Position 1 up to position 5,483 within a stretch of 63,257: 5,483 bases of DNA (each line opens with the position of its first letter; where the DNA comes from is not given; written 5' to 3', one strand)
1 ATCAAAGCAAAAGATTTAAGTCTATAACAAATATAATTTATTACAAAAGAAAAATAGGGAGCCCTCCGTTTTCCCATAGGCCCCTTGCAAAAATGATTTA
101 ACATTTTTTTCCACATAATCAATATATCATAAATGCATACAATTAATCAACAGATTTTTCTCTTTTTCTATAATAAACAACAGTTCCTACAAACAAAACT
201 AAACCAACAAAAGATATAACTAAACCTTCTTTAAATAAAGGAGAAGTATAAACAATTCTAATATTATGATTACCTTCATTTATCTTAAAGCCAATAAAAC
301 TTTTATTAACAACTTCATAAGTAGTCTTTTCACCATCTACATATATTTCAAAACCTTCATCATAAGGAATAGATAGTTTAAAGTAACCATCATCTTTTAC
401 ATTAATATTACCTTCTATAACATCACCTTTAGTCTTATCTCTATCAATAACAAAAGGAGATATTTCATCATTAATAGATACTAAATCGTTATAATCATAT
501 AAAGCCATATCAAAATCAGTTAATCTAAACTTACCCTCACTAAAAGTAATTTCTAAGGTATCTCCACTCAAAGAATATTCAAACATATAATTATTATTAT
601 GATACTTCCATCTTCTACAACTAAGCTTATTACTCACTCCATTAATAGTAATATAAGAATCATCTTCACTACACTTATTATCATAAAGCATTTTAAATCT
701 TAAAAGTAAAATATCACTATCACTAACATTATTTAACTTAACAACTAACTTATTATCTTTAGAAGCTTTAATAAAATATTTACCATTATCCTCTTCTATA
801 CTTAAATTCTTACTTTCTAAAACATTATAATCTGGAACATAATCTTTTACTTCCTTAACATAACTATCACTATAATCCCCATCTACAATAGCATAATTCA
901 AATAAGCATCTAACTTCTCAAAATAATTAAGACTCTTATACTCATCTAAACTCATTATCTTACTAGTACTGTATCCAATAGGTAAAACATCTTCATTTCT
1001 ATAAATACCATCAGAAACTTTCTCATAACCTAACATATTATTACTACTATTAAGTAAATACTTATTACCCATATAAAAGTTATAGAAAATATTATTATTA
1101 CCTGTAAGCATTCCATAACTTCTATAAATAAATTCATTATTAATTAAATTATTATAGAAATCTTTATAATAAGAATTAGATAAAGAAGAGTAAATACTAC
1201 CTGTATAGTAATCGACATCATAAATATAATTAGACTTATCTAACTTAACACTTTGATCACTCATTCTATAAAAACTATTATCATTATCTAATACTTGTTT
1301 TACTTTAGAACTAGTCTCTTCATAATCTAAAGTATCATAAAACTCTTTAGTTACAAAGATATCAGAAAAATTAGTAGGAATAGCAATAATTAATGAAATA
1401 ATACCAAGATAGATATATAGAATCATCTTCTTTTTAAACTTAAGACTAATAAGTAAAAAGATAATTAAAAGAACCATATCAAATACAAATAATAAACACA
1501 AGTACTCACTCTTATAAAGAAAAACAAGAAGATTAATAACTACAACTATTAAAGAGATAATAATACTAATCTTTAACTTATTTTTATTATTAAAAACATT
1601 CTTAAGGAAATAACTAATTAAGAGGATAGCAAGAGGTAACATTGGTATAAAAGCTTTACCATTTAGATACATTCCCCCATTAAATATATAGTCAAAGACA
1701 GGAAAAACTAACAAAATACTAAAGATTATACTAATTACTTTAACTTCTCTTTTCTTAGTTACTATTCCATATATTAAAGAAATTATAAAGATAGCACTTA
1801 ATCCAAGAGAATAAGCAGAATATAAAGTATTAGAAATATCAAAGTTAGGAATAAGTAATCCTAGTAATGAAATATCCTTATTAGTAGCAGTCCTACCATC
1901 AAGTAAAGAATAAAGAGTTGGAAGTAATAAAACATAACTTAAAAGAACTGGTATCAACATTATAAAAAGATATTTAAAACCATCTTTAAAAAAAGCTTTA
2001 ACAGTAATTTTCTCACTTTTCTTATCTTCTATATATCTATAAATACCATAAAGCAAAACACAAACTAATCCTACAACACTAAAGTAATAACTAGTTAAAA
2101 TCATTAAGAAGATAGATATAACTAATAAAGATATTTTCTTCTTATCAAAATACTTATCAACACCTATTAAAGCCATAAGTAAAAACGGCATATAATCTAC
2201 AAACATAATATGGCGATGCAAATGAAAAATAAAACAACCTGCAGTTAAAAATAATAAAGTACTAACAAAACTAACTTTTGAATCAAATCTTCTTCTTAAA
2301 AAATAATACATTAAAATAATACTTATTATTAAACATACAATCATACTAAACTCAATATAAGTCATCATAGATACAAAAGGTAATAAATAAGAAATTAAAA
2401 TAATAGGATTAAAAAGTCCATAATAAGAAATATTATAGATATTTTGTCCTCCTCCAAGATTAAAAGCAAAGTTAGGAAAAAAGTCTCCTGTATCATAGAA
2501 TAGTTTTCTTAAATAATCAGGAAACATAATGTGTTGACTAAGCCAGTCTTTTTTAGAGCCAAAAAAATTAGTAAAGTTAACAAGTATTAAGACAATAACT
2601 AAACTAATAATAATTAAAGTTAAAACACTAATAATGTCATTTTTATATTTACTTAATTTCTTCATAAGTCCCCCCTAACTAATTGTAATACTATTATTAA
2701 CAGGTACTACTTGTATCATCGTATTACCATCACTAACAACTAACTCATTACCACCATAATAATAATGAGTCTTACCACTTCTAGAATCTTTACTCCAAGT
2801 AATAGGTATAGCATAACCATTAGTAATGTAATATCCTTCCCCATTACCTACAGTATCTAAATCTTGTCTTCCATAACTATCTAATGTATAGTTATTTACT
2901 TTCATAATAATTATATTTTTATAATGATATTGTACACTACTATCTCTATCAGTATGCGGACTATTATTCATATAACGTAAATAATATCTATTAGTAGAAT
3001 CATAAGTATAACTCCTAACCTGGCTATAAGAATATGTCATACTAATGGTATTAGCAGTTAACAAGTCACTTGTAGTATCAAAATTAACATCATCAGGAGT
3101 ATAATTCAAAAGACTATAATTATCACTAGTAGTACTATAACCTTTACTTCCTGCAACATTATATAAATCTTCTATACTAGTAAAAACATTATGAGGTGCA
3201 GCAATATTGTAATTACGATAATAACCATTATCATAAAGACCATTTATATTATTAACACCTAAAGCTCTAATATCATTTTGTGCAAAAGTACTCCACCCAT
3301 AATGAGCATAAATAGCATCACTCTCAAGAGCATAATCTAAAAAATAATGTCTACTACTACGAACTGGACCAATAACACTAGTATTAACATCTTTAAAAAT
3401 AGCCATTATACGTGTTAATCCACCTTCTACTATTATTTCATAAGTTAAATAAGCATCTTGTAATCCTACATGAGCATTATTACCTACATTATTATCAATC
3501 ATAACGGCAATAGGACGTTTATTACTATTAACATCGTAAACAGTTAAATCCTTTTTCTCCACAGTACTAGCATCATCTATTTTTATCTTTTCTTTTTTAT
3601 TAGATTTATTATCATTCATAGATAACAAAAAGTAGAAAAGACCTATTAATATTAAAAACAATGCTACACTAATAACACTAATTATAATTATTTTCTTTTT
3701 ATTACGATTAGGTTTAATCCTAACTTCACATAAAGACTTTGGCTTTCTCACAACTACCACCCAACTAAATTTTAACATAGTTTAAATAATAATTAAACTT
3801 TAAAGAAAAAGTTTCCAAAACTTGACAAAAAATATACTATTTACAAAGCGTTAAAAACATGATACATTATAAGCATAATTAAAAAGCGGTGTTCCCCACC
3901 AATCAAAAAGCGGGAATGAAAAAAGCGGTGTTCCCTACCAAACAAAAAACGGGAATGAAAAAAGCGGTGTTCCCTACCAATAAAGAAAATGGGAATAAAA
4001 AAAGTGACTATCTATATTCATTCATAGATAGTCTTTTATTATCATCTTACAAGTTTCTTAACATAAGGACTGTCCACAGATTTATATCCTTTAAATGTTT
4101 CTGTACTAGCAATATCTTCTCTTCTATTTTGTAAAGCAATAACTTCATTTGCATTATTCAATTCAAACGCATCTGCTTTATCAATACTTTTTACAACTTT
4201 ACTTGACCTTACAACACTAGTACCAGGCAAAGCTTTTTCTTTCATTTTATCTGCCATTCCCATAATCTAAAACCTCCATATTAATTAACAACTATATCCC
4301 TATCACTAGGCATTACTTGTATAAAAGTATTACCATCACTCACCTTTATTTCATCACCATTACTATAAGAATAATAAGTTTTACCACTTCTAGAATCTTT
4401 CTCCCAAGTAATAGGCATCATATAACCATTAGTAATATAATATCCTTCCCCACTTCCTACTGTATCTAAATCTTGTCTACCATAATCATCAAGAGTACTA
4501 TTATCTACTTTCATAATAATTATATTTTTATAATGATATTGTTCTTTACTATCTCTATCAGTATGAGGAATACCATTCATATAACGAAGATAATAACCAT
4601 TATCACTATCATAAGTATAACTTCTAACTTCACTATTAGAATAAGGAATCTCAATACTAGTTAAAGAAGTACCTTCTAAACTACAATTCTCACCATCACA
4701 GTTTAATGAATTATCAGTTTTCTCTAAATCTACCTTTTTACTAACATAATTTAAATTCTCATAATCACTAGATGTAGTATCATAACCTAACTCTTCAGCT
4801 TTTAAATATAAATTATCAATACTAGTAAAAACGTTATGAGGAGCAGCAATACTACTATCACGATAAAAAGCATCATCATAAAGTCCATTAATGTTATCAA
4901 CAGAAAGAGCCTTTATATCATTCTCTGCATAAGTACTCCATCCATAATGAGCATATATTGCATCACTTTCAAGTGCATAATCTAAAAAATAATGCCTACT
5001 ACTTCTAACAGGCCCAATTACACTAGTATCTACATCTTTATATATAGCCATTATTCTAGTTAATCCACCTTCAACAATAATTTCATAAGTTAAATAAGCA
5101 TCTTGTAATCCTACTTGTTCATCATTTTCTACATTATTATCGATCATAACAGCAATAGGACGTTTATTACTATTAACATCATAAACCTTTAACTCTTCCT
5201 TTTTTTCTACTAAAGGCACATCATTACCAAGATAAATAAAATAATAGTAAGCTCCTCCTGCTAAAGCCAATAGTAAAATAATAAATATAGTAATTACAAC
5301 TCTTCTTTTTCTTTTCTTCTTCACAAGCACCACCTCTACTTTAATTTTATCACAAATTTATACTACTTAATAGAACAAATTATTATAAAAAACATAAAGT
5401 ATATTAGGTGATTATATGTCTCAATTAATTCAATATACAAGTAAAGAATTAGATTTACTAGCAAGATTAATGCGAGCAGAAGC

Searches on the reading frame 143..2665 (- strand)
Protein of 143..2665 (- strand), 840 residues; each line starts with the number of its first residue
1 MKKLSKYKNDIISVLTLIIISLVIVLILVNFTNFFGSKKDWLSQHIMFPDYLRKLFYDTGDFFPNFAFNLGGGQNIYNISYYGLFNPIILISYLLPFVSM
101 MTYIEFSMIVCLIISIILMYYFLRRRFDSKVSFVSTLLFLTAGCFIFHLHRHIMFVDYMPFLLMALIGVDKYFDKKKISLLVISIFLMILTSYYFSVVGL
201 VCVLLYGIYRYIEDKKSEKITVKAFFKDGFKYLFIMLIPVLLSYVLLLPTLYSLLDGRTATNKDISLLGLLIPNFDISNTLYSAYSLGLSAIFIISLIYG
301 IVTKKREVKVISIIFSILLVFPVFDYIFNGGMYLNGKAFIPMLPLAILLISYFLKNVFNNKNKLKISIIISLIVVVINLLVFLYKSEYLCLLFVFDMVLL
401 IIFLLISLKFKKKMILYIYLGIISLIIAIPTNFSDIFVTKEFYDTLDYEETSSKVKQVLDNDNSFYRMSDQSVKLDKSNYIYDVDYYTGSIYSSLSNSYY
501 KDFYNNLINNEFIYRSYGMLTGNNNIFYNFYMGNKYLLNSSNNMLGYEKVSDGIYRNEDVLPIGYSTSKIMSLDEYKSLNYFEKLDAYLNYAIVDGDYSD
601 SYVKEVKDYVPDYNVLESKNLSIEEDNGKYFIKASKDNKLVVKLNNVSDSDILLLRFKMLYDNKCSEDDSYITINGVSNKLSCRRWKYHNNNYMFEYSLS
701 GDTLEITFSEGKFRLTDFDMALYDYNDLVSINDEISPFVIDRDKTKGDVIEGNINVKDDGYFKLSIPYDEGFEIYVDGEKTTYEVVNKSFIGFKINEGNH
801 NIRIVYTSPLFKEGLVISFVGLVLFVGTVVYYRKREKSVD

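Call 65: search_protein_families(library=pfam, proteins=[window:143-2665:-], max_evalue=0.001)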
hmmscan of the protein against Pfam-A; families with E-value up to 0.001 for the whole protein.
window:143-2665:- (840 aa): 1 family
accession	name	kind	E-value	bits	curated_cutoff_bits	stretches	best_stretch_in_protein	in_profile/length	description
PF09586.16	YfhO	-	1.1e-73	249.4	28.5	1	15-818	4-835/835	Bacterial membrane protein YfhO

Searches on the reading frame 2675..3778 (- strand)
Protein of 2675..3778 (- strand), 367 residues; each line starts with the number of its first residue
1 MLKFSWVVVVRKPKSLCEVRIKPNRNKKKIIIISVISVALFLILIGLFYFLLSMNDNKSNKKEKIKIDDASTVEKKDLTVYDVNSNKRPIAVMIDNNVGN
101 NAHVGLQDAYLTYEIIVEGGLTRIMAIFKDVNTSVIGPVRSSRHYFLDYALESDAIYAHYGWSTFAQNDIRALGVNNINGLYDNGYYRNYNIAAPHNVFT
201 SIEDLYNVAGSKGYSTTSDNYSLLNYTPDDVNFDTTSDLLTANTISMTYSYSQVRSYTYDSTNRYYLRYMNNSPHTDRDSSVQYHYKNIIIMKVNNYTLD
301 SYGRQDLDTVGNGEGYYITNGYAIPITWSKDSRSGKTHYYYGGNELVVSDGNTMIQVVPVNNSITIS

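Call 65: search_protein_families(library=pfam, proteins=[window:2675-3778:-], max_evalue=0.001)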
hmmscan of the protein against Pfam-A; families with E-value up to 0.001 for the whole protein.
window:2675-3778:- (367 aa): 2 families
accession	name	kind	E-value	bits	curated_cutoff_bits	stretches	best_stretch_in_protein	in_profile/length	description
PF11258.13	DUF3048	-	6.5e-39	133.9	25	1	84-215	11-148/148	Protein of unknown function (DUF3048) N-terminal domain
PF17479.7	DUF3048_C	-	6e-27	94.7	25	1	245-355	1-114/114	Protein of unknown function (DUF3048) C-terminal domain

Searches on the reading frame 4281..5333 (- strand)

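Call 65: search_protein_families(library=pfam, proteins=[window:4281-5333:-], max_evalue=0.001)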
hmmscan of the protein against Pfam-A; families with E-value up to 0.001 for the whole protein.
window:4281-5333:- (350 aa): 2 families
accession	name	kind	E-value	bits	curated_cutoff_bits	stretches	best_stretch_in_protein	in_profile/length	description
PF11258.13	DUF3048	-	6.6e-42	143.6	25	1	53-184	10-147/148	Protein of unknown function (DUF3048) N-terminal domain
PF17479.7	DUF3048_C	-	4.6e-30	104.8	25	1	227-338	1-114/114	Protein of unknown function (DUF3048) C-terminal domain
